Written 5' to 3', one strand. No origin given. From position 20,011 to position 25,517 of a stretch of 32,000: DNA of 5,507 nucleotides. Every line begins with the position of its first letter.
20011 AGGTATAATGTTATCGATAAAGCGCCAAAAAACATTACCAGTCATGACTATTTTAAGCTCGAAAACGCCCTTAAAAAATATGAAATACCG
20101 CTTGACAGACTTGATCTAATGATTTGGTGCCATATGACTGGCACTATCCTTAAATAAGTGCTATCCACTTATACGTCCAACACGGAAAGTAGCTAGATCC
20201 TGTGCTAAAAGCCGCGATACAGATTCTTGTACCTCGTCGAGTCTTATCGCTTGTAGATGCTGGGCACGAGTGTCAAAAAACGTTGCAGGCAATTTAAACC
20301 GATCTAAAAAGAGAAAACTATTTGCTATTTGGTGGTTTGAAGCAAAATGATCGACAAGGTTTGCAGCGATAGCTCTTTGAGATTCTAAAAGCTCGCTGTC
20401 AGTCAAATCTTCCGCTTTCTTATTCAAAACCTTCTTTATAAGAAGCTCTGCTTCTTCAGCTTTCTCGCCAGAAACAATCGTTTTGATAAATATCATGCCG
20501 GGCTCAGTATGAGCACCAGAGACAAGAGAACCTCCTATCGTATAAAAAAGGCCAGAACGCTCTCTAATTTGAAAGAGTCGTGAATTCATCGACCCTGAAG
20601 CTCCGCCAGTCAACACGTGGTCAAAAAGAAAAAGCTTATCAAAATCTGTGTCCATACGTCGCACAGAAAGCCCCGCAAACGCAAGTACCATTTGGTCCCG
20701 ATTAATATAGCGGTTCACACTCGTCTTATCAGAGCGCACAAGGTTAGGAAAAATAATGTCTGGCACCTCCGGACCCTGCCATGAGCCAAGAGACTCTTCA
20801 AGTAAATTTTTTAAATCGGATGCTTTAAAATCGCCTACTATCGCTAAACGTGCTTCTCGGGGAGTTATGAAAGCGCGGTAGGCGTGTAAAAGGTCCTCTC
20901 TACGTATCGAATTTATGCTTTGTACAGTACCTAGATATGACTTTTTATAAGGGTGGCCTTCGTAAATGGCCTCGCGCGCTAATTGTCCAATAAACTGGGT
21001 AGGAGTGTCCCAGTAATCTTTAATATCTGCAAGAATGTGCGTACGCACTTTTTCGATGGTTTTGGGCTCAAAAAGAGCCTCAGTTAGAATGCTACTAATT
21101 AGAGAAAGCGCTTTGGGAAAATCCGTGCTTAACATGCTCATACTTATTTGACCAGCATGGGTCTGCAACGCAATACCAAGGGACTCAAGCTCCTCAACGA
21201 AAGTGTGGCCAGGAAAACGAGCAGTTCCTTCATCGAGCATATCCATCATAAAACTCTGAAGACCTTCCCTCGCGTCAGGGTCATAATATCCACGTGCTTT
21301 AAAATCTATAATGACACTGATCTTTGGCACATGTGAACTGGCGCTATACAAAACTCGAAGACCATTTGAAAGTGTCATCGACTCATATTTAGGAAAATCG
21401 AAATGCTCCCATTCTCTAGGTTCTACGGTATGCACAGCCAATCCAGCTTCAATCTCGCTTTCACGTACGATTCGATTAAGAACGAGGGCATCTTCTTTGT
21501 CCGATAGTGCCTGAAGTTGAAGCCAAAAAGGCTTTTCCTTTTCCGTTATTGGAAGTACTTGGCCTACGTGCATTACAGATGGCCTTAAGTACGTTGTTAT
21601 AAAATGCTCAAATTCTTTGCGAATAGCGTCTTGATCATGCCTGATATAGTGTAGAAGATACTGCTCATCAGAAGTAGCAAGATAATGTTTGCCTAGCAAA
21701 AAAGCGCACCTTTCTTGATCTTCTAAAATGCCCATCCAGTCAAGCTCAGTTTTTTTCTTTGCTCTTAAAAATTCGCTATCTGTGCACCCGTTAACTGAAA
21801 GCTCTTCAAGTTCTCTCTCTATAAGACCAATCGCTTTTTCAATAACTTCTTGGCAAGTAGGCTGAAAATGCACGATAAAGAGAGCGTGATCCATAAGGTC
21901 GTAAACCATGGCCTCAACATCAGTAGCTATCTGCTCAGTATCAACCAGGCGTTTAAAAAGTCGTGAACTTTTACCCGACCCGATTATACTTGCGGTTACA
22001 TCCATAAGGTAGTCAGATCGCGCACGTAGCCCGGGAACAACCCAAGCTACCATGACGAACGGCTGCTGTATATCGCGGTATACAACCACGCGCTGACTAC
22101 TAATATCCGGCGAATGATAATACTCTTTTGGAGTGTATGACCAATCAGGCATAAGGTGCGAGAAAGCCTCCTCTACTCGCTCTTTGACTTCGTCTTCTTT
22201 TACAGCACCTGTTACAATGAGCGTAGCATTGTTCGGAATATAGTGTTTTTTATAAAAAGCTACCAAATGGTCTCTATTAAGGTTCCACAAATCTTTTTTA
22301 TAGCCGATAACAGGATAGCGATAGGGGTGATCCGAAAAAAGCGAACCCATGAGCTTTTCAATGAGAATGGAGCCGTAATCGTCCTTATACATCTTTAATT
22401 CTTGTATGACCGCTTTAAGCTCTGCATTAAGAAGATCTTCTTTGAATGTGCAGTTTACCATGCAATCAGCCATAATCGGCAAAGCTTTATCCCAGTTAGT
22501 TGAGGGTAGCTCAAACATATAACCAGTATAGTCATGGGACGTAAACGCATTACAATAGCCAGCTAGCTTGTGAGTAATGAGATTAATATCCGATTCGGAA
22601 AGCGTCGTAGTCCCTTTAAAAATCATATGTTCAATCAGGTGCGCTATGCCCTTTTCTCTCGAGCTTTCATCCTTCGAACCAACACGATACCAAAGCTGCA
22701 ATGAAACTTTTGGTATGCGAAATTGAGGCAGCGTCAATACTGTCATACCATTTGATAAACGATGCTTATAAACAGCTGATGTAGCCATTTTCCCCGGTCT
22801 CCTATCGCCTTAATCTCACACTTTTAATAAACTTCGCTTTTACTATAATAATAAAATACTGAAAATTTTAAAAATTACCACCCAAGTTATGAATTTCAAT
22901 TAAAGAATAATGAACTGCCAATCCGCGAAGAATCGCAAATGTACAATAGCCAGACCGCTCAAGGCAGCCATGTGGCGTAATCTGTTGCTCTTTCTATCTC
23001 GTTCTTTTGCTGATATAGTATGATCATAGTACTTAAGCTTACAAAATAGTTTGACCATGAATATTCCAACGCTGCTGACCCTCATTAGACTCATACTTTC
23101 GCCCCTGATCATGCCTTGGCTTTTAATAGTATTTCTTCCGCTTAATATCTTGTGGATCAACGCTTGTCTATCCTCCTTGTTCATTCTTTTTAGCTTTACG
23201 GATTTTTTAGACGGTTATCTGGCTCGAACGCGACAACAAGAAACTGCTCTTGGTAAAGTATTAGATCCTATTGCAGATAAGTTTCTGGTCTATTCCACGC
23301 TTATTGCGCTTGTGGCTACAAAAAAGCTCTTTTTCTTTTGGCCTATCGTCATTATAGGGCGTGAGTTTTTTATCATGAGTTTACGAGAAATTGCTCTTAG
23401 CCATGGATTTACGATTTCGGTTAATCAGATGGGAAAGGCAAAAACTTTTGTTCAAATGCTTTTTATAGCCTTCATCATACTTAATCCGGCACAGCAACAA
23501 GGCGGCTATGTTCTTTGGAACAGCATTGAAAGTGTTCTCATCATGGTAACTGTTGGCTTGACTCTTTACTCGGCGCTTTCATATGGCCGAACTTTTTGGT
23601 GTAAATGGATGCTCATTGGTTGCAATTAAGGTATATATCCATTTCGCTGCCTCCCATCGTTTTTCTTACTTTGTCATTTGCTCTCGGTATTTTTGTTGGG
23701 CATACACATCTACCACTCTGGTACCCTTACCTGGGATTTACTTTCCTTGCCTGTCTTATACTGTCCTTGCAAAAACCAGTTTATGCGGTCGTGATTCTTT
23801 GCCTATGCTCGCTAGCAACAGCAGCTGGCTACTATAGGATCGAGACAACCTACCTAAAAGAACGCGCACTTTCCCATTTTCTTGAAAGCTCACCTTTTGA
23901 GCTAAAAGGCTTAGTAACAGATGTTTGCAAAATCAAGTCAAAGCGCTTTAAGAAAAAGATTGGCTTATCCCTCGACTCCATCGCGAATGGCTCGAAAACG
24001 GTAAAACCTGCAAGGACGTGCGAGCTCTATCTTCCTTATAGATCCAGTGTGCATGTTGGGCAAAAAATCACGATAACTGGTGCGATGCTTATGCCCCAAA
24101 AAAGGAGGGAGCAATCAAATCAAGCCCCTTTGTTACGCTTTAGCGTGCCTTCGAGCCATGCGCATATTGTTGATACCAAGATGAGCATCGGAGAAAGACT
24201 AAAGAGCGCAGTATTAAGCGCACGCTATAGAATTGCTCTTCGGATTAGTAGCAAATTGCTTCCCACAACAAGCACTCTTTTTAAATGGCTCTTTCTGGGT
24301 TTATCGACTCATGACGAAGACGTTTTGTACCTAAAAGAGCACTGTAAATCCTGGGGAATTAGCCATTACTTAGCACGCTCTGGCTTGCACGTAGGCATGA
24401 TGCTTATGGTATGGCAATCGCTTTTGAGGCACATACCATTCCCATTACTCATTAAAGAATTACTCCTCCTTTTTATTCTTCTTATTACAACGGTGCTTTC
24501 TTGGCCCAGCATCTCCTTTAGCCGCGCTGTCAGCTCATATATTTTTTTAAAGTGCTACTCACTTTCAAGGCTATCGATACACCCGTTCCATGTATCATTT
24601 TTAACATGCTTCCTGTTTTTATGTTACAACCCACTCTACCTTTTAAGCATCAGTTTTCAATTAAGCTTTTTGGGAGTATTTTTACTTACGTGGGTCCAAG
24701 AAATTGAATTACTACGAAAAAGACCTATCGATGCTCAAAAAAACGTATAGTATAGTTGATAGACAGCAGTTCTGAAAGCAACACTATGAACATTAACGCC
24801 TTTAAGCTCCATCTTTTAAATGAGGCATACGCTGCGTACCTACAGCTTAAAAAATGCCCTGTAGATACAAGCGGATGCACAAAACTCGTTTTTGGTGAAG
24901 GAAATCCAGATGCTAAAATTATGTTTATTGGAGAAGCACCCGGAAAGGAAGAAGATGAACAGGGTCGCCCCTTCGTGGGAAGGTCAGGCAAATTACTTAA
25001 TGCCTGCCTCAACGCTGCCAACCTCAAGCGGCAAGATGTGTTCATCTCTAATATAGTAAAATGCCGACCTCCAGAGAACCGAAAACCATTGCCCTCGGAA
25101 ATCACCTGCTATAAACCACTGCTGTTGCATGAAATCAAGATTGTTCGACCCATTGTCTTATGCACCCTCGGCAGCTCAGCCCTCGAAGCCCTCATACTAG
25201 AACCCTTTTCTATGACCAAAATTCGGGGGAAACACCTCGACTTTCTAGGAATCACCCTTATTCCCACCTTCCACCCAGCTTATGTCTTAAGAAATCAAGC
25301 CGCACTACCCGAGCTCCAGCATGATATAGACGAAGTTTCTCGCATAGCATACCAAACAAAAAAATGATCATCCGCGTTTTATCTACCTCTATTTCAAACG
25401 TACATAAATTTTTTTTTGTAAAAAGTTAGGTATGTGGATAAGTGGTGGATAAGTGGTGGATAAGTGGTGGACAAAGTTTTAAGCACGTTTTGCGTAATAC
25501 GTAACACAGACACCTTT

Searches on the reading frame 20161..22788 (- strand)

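Call 10: search_protein_families(library=pfam, proteins=[window:20161-22788:-])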
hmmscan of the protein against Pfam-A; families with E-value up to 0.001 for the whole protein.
window:20161-22788:- (875 aa): 2 families
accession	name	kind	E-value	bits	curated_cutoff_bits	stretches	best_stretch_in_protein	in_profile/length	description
PF05193.26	Peptidase_M16_C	-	4.3e-55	186.8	23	2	169-346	1-180/181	Peptidase M16 inactive domain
PF00675.25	Peptidase_M16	-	4.5e-42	143.9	22.3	2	26-161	11-146/149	Insulinase (Peptidase family M16)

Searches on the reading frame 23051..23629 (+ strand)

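Call 10: search_protein_families(library=pfam, proteins=[window:23051-23629:+])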
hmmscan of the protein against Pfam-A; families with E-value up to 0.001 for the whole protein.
window:23051-23629:+ (192 aa): 1 family
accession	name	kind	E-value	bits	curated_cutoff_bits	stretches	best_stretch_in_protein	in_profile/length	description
PF01066.26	CDP-OH_P_transf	-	4.3e-34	118.5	22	1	3-172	1-151/152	CDP-alcohol phosphatidyltransferase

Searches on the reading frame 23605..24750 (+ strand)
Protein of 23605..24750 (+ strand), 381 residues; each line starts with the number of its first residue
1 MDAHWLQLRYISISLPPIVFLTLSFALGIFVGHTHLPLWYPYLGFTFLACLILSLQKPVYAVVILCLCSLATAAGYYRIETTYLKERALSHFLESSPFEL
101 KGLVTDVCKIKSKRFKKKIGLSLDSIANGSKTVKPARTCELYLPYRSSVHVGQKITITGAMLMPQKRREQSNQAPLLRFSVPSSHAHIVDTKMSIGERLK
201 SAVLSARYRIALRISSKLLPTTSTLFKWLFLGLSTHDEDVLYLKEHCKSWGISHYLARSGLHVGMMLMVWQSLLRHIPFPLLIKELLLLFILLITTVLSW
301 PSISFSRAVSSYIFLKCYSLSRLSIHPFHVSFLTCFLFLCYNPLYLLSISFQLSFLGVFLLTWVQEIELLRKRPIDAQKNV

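Call 10: search_protein_families(library=pfam, proteins=[window:23605-24750:+])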
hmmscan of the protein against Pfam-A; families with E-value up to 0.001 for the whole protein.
window:23605-24750:+ (381 aa): 2 families
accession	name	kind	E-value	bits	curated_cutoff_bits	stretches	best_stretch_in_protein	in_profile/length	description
PF03772.21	Competence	-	1.9e-17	63.9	23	1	244-366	14-139/270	Competence protein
PF13567.11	DUF4131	-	5.7e-07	29.8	31.6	1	36-164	5-133/165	Domain of unknown function (DUF4131)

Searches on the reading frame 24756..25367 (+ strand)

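Call 10: search_protein_families(library=pfam, proteins=[window:24756-25367:+])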
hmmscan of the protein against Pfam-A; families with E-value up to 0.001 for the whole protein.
window:24756-25367:+ (203 aa): 1 family
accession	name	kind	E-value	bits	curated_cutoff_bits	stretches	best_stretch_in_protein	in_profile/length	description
PF03167.25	UDG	-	1.4e-36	126.2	24.3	1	46-182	1-126/141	Uracil DNA glycosylase superfamily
